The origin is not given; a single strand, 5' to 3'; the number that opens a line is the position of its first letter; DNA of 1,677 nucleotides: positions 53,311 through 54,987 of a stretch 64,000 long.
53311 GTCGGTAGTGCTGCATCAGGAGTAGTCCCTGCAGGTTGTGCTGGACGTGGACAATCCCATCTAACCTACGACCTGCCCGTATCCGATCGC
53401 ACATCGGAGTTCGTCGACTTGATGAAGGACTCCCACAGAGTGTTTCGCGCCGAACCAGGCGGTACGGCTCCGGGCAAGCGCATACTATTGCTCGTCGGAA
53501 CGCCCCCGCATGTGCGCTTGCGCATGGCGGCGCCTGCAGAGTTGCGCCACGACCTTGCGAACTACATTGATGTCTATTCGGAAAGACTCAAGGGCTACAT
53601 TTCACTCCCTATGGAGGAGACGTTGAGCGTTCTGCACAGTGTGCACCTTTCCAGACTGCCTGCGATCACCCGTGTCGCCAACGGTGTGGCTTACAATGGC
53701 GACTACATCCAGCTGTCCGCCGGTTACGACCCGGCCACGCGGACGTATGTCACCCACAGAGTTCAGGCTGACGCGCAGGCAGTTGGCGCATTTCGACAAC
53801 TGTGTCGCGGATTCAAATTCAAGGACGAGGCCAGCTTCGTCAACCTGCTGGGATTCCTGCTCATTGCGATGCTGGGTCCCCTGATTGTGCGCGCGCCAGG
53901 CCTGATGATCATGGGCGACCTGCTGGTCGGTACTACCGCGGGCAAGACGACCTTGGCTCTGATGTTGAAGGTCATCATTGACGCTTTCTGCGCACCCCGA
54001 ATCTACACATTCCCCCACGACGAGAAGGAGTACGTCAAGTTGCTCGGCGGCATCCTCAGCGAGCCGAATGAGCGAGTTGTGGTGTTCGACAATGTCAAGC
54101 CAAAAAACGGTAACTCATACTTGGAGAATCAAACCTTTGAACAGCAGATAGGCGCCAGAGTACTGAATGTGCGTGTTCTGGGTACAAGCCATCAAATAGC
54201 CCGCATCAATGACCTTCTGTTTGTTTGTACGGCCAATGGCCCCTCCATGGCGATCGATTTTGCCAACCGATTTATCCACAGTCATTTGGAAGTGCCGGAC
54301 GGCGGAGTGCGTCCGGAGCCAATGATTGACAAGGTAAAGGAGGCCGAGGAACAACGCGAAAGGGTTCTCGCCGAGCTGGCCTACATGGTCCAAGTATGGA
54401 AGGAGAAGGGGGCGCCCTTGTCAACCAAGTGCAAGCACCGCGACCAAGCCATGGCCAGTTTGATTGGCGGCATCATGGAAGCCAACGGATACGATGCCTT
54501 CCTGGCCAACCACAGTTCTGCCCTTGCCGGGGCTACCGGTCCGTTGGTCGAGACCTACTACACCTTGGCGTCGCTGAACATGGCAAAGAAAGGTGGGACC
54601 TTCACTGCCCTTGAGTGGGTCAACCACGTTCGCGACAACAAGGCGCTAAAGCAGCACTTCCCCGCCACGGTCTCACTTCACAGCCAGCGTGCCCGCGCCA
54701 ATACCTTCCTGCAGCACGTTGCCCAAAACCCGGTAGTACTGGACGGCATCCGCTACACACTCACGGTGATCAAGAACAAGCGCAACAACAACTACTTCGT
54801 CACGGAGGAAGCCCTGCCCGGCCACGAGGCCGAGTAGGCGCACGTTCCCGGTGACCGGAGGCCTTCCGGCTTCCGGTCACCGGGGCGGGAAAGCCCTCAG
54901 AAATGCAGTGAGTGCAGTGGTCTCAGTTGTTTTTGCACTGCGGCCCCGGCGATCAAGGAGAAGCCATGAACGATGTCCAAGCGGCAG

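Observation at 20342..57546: ~37 kb mosaic accessory region inserted 3' of tRNA-Val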

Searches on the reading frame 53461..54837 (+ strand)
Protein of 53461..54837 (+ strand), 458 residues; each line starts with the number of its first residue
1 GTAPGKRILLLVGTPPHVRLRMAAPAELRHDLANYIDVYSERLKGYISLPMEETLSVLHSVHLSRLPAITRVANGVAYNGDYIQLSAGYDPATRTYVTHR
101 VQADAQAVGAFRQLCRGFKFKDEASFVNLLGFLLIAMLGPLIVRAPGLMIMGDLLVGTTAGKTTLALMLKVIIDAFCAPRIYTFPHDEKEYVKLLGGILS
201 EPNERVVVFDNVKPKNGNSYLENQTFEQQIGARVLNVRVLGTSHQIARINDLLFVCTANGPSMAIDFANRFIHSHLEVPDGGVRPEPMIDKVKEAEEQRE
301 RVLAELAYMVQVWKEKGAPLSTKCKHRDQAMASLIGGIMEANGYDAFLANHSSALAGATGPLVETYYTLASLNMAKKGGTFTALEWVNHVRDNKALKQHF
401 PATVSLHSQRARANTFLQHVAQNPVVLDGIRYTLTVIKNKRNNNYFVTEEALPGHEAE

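Call 73: find_homologous_proteins(query=window:53461-54837:+, max_evalue=0.00001)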
Query window:53461-54837:+ (458 aa): 2 proteins with E <= 0.00001 among 8000 candidates.
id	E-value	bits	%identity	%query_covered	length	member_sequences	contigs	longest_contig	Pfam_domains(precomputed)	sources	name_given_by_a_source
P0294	0.0e+0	1032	100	100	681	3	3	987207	-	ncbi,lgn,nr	ncbi:MAG: hypothetical protein HS108_08045 [Planctomycetes bacterium]|nr:hypothetical protein [Planc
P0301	7.6e-241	817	78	100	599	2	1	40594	-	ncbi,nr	ncbi:MAG: hypothetical protein DPW14_12100 [Planctomycetes bacterium]|nr:hypothetical protein [Planc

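Call 82: search_protein_representatives(protein=window:53461-54837:+)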
Query: 458 residues. Proteins with E-value up to 0.001 (for the whole library): 1923; up to 1e-10: 291; up to 1e-30: 3. The best 150 are listed.
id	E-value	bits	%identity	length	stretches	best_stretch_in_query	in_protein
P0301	2.4e-241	817.4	78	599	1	1-458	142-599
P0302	1.2e-44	169.2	32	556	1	39-454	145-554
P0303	5.9e-34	134.0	28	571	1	29-456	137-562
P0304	6.2e-30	120.8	31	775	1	38-414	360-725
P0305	1.1e-29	120.0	32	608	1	46-391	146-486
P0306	1.3e-29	119.7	30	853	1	59-392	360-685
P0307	1.2e-28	116.6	33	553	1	79-352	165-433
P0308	3.5e-27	111.7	33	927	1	44-356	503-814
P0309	8.5e-27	110.4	30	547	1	62-358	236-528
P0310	9.7e-27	110.3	31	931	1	41-368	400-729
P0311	1.1e-26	110.1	32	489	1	110-354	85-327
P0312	1.7e-26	109.4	30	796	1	27-371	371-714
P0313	1.7e-25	106.2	32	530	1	84-353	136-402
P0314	4.9e-25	104.6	28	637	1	46-389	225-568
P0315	6.4e-25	104.3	29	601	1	9-370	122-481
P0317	1.3e-24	103.3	29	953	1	20-390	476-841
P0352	2.9e-21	92.2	28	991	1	62-353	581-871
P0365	1.2e-20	90.2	32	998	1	69-357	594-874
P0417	5.1e-18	81.5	27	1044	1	63-352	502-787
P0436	1.1e-16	77.2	27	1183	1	48-352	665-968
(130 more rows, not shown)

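Call 83: search_protein_families(library=pfam, proteins=[P0302, P0304, P0306, P0308, P0310, P0317, P0352, P0365, P0417, P0436], max_evalue=0.001)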
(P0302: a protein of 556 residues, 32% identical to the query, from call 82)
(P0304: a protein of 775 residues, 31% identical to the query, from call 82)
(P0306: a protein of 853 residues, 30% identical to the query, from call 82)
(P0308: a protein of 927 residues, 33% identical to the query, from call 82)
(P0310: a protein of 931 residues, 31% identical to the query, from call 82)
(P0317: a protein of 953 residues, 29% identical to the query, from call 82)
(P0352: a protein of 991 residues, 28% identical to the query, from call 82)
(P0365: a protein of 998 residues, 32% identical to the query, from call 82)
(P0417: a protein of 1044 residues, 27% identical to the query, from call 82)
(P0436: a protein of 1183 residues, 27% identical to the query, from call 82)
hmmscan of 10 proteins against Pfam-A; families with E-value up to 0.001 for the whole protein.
P0302 (556 aa): 0 families

P0304 (775 aa): 0 families

P0306 (853 aa): 0 families

P0308 (927 aa): 0 families

P0310 (931 aa): 1 family
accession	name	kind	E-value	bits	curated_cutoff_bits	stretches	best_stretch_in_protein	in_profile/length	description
PF12965.13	DUF3854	-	3.5e-11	43.6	23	1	113-233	8-128/130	Domain of unknown function (DUF3854)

P0317 (953 aa): 0 families

P0352 (991 aa): 0 families

P0365 (998 aa): 3 families
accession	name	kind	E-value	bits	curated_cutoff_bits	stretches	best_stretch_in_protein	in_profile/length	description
PF01807.25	Zn_ribbon_DnaG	-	5.7e-07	29.7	24.9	1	36-105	29-96/98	CHC2 zinc finger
PF08275.17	DNAG_N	-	0.00052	20.5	26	0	139-245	12-110/128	DNA primase catalytic core, N-terminal domain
PF13362.12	Toprim_3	-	0.00095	20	27.2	0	276-386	2-90/95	Toprim domain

P0417 (1044 aa): 2 families
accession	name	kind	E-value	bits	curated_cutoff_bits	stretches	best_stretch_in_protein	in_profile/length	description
PF08273.17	Zn_Ribbon_Prim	-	7.3e-07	29.8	23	1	36-72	2-37/37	Zinc-binding domain of primase-helicase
PF13155.12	Toprim_2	-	0.00034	21.3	22.1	1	269-363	3-88/88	Toprim-like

P0436 (1183 aa): 1 family
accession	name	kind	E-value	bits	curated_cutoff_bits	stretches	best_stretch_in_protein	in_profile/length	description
PF22548.2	AEP-TOTE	-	4.2e-19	69.5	27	1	23-254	2-221/230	TOTE conflict system, Archaeo-Eukaryotic Primase domain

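Call 84: predict_structure(protein=window:53461-54837:+)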
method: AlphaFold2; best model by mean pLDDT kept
length: 458 residues; sequences in the alignment: 1
mean_pLDDT: 34.9   pTM: 0.20
mean pLDDT of the five models: 34.9, 34.2, 33.4, 32.7, 29.3
residues with pLDDT >= 90: 0; 70-90: 0; 50-70: 4; < 50: 454
segments of 3 or more residues with pLDDT < 50: 1-129, 131-133, 135-439, 442-458
pLDDT, mean of each block of 10 residues (from residue 1): 33 31 38 36 33 29 28 30 29 26 31 37 41 44 34 38 38 32 32 33 33 26 28 28 34 35 36 32 33 38 38 34 33 41 39 36 42 36 40 35 30 38 40 47 46 40
secondary structure, 60 per line:
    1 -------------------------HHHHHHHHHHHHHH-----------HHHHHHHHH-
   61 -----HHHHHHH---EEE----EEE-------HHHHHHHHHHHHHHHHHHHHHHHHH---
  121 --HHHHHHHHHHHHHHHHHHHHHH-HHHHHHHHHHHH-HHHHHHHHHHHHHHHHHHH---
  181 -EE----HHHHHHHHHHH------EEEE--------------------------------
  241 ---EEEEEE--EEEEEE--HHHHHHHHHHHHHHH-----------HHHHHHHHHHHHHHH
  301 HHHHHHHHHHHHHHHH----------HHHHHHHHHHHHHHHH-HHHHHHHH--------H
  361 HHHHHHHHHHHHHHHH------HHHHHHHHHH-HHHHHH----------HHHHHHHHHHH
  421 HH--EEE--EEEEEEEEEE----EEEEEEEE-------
elements in order: H26-39 H51-59 H66-72 E76-78 E83-85 H93-117 H123-144 H146-157 H159-177 H188-198 E205-208 E244-249 E252-257 H260-274 H286-316 H327-342 H344-351 H360-376 H383-392 H394-399 H410-422 E425-427 E430-439 E444-451

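Call 86: search_solved_structures(query=A2, max_evalue=1)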
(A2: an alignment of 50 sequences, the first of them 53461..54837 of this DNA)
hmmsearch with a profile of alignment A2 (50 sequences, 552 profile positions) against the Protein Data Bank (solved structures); distinct sequences matched with E-value up to 1: 1.
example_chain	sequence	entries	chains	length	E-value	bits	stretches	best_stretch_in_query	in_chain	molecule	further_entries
6c2u_A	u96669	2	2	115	0.16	14.1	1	236-272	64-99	phosphate-loop protein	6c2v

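Call 99: predict_structure(alignment_id=A2)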
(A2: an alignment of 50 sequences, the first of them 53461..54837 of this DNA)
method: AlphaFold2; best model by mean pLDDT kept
length: 458 residues; sequences in the alignment: 50
mean_pLDDT: 90.8   pTM: 0.87
mean pLDDT of the five models: 90.8, 88.7, 88.5, 87.4, 86.3
residues with pLDDT >= 90: 301; 70-90: 149; 50-70: 8; < 50: 0
segments of 3 or more residues with pLDDT < 50: none
pLDDT, mean of each block of 10 residues (from residue 1): 71 81 82 84 90 84 85 92 95 93 98 96 98 94 93 84 96 89 95 93 92 85 92 91 89 94 90 94 83 95 98 98 96 98 98 89 88 92 96 91 93 91 85 94 94 77
secondary structure, 60 per line:
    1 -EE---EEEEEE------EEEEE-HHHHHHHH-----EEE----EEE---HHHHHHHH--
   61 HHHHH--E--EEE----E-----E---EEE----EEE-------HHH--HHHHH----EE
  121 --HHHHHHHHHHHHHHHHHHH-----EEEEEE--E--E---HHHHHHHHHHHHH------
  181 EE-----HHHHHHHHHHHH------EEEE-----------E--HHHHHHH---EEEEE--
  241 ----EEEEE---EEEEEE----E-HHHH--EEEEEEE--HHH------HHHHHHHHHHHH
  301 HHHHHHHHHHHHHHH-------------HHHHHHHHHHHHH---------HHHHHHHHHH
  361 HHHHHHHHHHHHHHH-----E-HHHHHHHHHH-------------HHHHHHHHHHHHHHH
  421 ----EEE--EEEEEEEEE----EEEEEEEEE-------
elements in order: E7-12 E19-23 H25-32 E38-40 E45-47 H51-58 H61-65 E71-73 E88-90 E95-97 H110-114 H123-141 E147-152 H162-174 H188-199 E206-209 H224-230 E234-238 E245-249 E253-258 H265-268 E271-277 H289-315 H329-341 H351-375 H383-392 H406-420 E425-427 E430-438 E443-451

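Call 101: fold_search(model_id=the predicted structure, library=pdb)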
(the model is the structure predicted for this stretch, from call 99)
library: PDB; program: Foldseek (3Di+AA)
matches with E <= 10: 717; with E <= 0.001: 83
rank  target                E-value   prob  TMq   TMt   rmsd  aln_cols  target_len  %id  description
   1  8wwa_F                6.5e-07  1.00  0.34  0.27  10.9       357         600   12  Structure of AMPPNP-Form AsfvPrimPol Hexamer (released 2025-04-30)
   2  8wh6_D                1.8e-06  1.00  0.36  0.31  17.8       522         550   10  MPOX E5 hexamer ADP and ssDNA bound and clear primase domain conformation (released 2024-09-25)
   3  7pds_F                1.9e-06  1.00  0.39  0.40  12.5       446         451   11  The structure of PriRep1 with dsDNA (released 2022-07-13)
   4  7ola_C                2.2e-06  1.00  0.44  0.46   9.4       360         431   14  Structure of Primase-Helicase in SaPI5 (released 2022-07-13)
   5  6k9c_B                2.2e-06  1.00  0.37  0.40  13.1       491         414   12  The apo structure of NrS-1 C terminal region (305-718) (released 2020-04-08)
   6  9ivf_B                3.9e-06  1.00  0.38  0.29  10.7       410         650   10  Structure of Full-Length AsfvPrimPol with polyT DNA (released 2025-12-24)
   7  7pds_C                4.8e-06  1.00  0.41  0.41   9.2       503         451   10  The structure of PriRep1 with dsDNA (released 2022-07-13)
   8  8ww7_B                6.0e-06  1.00  0.32  0.18   8.3       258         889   11  Structure of AMPPNP-Form AsfvPrimPol Dodecamer (released 2025-04-30)
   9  8xj8_D                6.0e-06  1.00  0.36  0.44   9.8       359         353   13  The Cryo-EM structure of MPXV E5 C-terminal in complex with DNA (released 2024-05-01)
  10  8xj8_A                6.4e-06  1.00  0.39  0.41  13.8       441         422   11  The Cryo-EM structure of MPXV E5 C-terminal in complex with DNA (released 2024-05-01)
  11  6k9e_B                7.5e-06  1.00  0.39  0.43  12.6       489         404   11  The A form apo structure of NrS-1 C terminal region-CTR(305-718) (released 2020-06-17)
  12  7pds_E                8.4e-06  1.00  0.38  0.38   7.6       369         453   10  The structure of PriRep1 with dsDNA (released 2022-07-13)
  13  8wh0_A                9.4e-06  1.00  0.40  0.40  10.9       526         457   11  MPOX E5 hexamer ssDNA and AMP-PNP bound conformation (released 2024-10-09)
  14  7ola_A                1.1e-05  1.00  0.40  0.41  10.1       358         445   12  Structure of Primase-Helicase in SaPI5 (released 2022-07-13)
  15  8ww7_C                1.2e-05  1.00  0.33  0.19  11.7       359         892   12  Structure of AMPPNP-Form AsfvPrimPol Dodecamer (released 2025-04-30)
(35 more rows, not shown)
